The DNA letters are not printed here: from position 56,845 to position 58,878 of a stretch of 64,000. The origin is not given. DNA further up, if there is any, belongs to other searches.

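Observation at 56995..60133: Candidate phase-variable, c-di-GMP-gated surface-protein locus: recombinase, invertible promoter cassette, tandem riboswitch and beta-helix adhesin-like gene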

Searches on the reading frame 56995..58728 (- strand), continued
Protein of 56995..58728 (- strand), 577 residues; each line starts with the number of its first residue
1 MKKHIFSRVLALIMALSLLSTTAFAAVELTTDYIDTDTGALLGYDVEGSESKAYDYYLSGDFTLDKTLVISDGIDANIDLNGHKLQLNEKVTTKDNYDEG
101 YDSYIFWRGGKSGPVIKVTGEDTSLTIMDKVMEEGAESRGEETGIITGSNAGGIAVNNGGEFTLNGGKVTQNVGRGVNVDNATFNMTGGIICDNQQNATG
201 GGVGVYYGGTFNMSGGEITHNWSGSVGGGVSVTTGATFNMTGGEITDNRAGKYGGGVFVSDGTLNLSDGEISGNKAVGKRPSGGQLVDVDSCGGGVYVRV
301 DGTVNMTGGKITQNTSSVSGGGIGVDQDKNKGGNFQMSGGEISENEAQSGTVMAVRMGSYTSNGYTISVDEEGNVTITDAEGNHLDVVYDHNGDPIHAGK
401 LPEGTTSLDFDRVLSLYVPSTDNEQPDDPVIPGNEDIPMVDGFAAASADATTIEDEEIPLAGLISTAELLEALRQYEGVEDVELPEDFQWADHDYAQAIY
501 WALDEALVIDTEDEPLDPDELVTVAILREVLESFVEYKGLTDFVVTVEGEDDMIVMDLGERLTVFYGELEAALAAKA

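Call 61: predict_structure(alignment_id=A1)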
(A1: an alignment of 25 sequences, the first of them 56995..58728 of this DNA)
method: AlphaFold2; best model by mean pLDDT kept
length: 577 residues; sequences in the alignment: 25
mean_pLDDT: 78.9   pTM: 0.66
mean pLDDT of the five models: 78.9, 78.8, 78.3, 77.3, 76.2
residues with pLDDT >= 90: 215; 70-90: 235; 50-70: 47; < 50: 80
segments of 3 or more residues with pLDDT < 50: 1-23, 132-141, 283-287, 422-461
pLDDT, mean of each block of 10 residues (from residue 1): 41 37 69 94 85 91 94 94 85 61 67 93 92 43 84 95 95 93 96 85 96 95 91 97 95 93 96 85 52 90 93 90 76 84 84 83 88 87 89 85 75 71 39 30 31 31 74 83 85 87 82 72 85 84 76 74 79 76
secondary structure, 60 per line:
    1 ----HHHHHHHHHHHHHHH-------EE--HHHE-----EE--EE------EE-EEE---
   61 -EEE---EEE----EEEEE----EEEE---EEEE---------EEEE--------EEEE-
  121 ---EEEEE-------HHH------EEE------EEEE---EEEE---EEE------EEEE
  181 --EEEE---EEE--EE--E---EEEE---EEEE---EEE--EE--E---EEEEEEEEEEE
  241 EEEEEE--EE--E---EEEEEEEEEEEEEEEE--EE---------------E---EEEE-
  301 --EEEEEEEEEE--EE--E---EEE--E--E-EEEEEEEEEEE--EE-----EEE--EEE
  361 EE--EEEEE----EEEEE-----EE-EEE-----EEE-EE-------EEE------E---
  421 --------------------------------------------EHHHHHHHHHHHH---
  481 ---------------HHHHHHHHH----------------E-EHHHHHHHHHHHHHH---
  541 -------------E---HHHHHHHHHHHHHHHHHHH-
elements in order: H5-19 E55-57 E62-64 E68-70 E75-79 E84-87 E91-94 E104-107 E116-119 E124-128 E145-147 E154-157 E161-164 E168-170 E177-180 E183-186 E190-192 E203-206 E210-213 E217-219 E230-246 E257-272 E296-299 E303-312 E323-325 E333-343 E353-355 E358-362 E365-369 E374-378 E387-389 E395-397 E408-410 H466-477 H496-504 H524-537 H558-576
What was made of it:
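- On Right-handed parallel beta-helix surface protein (pertactin / Pmp-like): The AlphaFold2 model is beta-rich with high pLDDT (call 61).
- Checked: The AlphaFold2 model is beta-rich over residues 26-420 (pLDDT 78.9, call 61).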

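Call 66: fold_search(model_id=the predicted structure, library=pdb)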
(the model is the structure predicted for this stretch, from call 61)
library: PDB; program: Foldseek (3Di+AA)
matches with E <= 10: 205; with E <= 0.001: 0
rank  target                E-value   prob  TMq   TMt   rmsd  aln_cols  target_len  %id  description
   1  8egr_B                3.2e-02  0.84  0.22  0.21  10.7       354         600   14  Upper tail structure of Staphylococcus phage Andhra (released 2022-12-14)
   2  2pyg_A                3.8e-02  0.75  0.23  0.32   9.6       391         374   13  Azotobacter vinelandii Mannuronan C-5 epimerase AlgE4 A-module (released 2008-05-27)
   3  7e56                  4.4e-02  0.69  0.23  0.35  10.4       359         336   13  The mutant crystal structure of endo-polygalacturonase (T316C/G344C) from Talaromyces leycettanus JCM 12802 (released 2021-08-25)
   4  8egr_A                5.3e-02  0.91  0.24  0.23   9.6       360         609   12  Upper tail structure of Staphylococcus phage Andhra (released 2022-12-14)
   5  8wm1_A                7.0e-02  0.75  0.19  0.23  13.8       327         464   11  DHS dehydratase (released 2024-10-02)
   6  1nhc_A                8.4e-02  0.30  0.19  0.27  11.9       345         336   18  Structural insights into the processivity of endopolygalacturonase I from Aspergillus niger (released 2003-11-25)
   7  2iq7_A                1.6e-01  0.20  0.18  0.26  12.4       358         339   13  Crystal structure of the polygalacturonase from Colletotrichum lupini and its implications for the interaction with po (released 2007-10-23)
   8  8jaz_A                1.9e-01  0.10  0.13  0.15  17.3       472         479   13  Structure of the alginate epimerase/lyase complexed with di-mannuronic acid (released 2024-05-08)
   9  8hsn_B                3.1e-01  0.25  0.21  0.28  13.2       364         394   11  Crystal structure of DFA I-forming Inulin Lyase from Streptomyces peucetius subsp. caesius ATCC 27952 (released 2023-12-27)
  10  7o9o                  3.6e-01  0.14  0.17  0.25  12.9       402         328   12  Crystal structure of the Awp3b (adhesin-like wall protein 3b) A-domain from Candida glabrata (released 2021-12-15)
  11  1ru4                  4.3e-01  0.23  0.19  0.25  13.5       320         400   14  Crystal structure of pectate lyase Pel9A (released 2004-04-13)
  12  1dab                  4.5e-01  0.06  0.13  0.14  17.8       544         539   10  The Structure of Bordetella Pertussis Virulence Factor P.69 Pertactin (released 1999-12-15)
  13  9cdu_C                4.9e-01  0.44  0.23  0.30  12.5       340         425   14  Crystal Structure of Rhombotarget A-peptide Complex (released 2025-07-02)
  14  9ozd_A                4.9e-01  0.12  0.16  0.22  13.6       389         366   11  Crystal structure of the polysaccharide lyase RbmB from Vibrio cholerae bound to Vibrio Polysaccharide (released 2026-03-11)
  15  7sv6                  6.2e-01  0.99  0.12  0.38   3.8        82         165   16  Crystal structure of SpaA-SLH/G46A/G109A in complex with 4,6-Pyr-beta-D-ManNAc-(1->4)-beta-D-GlcNAcOMe (released 2022-03-09)
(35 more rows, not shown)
